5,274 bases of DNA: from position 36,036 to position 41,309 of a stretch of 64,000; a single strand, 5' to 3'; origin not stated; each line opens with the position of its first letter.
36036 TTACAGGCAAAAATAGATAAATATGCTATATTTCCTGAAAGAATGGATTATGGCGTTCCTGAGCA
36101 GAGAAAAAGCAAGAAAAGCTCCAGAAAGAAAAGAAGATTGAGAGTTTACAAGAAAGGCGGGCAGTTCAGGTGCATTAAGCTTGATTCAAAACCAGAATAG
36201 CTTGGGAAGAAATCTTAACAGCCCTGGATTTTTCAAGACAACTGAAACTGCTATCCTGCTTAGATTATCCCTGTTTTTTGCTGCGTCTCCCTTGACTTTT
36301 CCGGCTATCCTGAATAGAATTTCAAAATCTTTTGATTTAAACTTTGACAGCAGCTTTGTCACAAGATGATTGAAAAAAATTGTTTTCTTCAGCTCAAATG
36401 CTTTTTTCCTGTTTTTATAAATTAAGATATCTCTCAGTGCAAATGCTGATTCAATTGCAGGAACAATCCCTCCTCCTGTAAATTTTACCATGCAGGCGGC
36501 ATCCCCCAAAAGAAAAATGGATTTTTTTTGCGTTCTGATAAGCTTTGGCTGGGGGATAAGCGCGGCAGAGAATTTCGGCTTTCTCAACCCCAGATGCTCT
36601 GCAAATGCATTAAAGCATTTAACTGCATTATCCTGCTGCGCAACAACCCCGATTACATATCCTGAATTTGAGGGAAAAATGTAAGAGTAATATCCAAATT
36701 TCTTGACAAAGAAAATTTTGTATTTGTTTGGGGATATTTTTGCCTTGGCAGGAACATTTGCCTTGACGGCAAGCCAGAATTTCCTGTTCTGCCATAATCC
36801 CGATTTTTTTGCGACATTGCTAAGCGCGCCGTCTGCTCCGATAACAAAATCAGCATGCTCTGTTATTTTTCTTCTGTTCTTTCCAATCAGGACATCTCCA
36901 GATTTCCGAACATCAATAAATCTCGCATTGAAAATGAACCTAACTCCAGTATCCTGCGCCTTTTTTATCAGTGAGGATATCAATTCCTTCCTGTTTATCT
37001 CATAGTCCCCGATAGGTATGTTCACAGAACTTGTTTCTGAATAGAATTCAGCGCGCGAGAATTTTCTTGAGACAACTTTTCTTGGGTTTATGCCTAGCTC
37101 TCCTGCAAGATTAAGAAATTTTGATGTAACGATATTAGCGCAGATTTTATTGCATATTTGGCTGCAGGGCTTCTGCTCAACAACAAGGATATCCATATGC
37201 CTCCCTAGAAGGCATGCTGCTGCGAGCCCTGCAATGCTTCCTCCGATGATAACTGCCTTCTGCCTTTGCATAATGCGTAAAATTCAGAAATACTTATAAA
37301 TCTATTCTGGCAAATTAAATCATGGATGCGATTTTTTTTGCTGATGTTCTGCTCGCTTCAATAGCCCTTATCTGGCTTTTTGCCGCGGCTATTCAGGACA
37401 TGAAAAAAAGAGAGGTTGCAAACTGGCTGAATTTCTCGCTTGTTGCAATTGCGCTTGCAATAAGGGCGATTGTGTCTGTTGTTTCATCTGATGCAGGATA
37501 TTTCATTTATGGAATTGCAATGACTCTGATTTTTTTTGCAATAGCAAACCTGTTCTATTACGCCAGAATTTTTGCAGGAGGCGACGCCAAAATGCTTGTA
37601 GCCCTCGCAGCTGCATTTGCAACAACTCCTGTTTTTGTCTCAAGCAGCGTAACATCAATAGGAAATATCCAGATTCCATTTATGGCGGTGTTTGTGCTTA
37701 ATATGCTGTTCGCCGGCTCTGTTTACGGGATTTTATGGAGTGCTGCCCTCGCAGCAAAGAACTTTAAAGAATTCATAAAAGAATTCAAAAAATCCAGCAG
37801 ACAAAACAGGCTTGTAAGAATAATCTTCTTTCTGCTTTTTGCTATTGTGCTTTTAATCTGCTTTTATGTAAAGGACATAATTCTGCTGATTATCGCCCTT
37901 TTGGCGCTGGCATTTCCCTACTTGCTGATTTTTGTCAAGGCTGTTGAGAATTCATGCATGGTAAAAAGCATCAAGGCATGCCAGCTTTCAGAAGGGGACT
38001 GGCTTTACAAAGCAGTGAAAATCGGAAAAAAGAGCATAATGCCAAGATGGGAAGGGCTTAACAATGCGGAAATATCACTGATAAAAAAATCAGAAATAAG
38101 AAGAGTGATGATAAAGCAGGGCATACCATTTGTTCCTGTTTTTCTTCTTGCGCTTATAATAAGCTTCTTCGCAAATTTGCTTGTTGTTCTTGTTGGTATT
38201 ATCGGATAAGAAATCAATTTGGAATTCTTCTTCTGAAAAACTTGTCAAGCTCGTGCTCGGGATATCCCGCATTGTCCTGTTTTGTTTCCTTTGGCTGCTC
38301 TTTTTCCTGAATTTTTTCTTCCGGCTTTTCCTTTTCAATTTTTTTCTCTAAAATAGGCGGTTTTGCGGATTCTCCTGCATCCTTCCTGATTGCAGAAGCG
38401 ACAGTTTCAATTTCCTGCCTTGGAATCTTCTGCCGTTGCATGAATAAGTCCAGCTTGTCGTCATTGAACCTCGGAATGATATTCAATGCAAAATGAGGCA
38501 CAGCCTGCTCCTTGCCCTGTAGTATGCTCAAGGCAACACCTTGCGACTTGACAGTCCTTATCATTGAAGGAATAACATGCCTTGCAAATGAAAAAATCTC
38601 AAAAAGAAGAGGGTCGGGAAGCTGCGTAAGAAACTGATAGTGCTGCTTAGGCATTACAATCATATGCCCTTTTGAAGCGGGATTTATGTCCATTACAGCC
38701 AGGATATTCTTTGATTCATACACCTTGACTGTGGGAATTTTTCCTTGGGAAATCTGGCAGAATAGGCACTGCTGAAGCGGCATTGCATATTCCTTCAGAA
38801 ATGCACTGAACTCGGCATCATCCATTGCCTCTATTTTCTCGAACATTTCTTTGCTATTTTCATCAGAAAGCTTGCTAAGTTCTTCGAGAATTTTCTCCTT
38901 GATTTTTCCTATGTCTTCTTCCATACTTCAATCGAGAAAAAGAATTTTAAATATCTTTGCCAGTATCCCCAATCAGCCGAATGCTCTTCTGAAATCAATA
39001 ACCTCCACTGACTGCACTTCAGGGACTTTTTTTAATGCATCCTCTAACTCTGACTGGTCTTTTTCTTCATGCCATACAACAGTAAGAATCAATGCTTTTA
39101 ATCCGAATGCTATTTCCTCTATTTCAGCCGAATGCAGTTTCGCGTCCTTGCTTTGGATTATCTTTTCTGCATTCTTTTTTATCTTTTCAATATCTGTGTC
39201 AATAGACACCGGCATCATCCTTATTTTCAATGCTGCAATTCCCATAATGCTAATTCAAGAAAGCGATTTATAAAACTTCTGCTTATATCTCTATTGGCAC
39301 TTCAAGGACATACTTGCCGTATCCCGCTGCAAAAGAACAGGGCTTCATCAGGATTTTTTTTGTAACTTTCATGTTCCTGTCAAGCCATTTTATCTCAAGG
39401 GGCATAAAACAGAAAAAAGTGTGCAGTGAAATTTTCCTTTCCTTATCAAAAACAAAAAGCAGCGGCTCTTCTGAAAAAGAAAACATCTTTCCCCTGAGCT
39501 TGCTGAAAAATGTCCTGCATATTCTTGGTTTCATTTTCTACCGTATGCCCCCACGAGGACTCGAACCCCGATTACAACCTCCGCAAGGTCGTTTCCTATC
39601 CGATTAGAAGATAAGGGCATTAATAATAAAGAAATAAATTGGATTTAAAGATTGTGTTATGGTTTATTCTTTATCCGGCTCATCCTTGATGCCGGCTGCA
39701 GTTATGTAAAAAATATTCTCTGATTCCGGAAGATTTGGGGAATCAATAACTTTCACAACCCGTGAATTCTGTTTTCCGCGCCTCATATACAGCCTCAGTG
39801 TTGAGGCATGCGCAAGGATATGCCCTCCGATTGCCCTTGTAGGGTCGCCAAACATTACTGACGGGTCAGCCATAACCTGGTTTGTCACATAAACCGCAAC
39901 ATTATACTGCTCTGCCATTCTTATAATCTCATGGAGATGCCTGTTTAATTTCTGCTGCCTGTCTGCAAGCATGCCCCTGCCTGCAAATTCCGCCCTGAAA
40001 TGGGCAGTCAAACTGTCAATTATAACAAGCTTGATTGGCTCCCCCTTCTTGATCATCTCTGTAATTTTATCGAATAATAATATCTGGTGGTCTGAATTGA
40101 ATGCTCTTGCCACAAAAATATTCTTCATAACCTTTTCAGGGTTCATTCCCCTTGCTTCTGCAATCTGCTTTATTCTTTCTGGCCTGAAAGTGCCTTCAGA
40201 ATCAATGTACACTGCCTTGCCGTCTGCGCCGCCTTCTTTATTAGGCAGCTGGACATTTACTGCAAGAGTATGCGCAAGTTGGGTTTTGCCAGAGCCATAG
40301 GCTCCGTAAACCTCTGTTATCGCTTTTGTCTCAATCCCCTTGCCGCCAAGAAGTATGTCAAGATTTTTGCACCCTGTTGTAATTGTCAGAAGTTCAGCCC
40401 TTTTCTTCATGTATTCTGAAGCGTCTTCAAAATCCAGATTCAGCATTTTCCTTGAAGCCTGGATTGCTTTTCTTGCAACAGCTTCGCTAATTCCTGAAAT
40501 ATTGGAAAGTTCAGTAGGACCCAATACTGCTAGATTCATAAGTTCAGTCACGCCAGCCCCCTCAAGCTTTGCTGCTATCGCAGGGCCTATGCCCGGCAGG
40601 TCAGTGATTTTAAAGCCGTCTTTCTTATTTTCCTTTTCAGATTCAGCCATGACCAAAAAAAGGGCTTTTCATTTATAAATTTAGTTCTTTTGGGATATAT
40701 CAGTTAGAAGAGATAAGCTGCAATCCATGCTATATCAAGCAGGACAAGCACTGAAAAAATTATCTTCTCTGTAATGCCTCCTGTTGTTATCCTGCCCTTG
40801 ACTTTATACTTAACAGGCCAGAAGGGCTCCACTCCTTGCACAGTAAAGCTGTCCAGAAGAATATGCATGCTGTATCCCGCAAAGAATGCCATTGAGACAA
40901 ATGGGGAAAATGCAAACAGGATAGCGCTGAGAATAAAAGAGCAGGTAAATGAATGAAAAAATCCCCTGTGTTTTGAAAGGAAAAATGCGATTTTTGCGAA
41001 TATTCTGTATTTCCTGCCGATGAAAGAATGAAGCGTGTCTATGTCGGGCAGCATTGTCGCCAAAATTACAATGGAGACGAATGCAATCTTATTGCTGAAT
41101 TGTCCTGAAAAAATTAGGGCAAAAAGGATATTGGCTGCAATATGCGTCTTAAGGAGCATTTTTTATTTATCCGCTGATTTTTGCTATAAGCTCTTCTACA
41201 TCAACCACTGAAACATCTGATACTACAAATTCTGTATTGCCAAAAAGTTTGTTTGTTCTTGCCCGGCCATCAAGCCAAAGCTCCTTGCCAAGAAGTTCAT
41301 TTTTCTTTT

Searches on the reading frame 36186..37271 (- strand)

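Call 51: search_protein_families(library=pfam, proteins=[window:36186-37271:-], max_evalue=0.01)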
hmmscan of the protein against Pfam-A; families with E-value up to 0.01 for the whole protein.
window:36186-37271:- (361 aa): 4 families
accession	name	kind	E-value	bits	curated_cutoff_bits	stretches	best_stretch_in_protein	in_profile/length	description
PF01494.25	FAD_binding_3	-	6e-10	39.3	22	1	5-160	3-170/349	FAD binding domain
PF01266.30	DAO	-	1.4e-08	35.1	27.9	1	91-210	145-270/353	FAD dependent oxidoreductase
PF07992.20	Pyr_redox_2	-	0.00011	22.2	26.1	0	5-34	2-33/291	Pyridine nucleotide-disulphide oxidoreductase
PF13450.12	NAD_binding_8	-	0.00098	19.8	21.9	1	8-35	1-29/68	NAD(P)-binding Rossmann-like domain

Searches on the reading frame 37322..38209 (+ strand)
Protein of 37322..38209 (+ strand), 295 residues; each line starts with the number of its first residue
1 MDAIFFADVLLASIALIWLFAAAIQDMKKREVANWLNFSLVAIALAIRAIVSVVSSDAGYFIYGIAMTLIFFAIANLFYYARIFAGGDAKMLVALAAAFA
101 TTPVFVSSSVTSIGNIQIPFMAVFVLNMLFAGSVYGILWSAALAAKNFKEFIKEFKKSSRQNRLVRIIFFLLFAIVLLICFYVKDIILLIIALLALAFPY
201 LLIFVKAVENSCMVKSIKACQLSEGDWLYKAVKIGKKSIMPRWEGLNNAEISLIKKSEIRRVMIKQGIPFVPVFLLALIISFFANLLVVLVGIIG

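Call 3: search_protein_families(library=pfam, proteins=[window:37322-38209:+], max_evalue=0.1)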
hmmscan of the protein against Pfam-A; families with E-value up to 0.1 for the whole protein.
window:37322-38209:+ (295 aa): 1 family
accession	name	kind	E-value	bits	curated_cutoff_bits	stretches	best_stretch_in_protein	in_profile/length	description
PF01478.23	Peptidase_A24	-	1.1e-10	42.3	26.5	1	14-136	2-103/104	Type IV leader peptidase family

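Call 4: search_protein_families(library=ncbifam, proteins=[window:37322-38209:+], max_evalue=0.1)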
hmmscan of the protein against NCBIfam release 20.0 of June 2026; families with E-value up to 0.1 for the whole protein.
window:37322-38209:+ (295 aa): 1 family
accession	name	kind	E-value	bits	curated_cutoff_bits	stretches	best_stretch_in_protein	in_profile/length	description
NF040695.1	FlaK_Arch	equivalog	3.3e-10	39.9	330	1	14-148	5-136/230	preflagellin peptidase FlaK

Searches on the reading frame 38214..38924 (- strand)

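Call 51: search_protein_families(library=pfam, proteins=[window:38214-38924:-], max_evalue=0.01)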
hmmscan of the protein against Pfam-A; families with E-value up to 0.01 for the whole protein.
window:38214-38924:- (236 aa): 3 families
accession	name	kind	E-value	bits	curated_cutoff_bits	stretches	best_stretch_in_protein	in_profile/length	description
PF01230.28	HIT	-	1e-13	52.2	21.5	1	61-154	2-97/98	HIT domain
PF11969.13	DcpS_C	-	8.3e-10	39.6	24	1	52-127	1-79/114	Scavenger mRNA decapping enzyme C-term binding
PF04677.20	CwfJ_C_1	-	2.1e-05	24.8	21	1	45-151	6-108/122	Protein similar to CwfJ C-terminus 1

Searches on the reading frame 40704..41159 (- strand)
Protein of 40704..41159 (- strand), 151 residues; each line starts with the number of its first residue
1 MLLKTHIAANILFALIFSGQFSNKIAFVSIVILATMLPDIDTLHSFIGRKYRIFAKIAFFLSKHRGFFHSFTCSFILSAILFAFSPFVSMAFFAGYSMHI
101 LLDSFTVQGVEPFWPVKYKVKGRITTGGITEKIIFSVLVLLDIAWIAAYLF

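Call 26: search_protein_families(library=pfam, proteins=[window:40704-41159:-], max_evalue=0.01)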
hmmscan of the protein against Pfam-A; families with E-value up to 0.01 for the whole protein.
window:40704-41159:- (151 aa): 1 family
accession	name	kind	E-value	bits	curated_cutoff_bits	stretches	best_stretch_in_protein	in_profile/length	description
PF04307.19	YdjM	-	2.5e-24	86.2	29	1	1-140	1-144/176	YdjM inner membrane protein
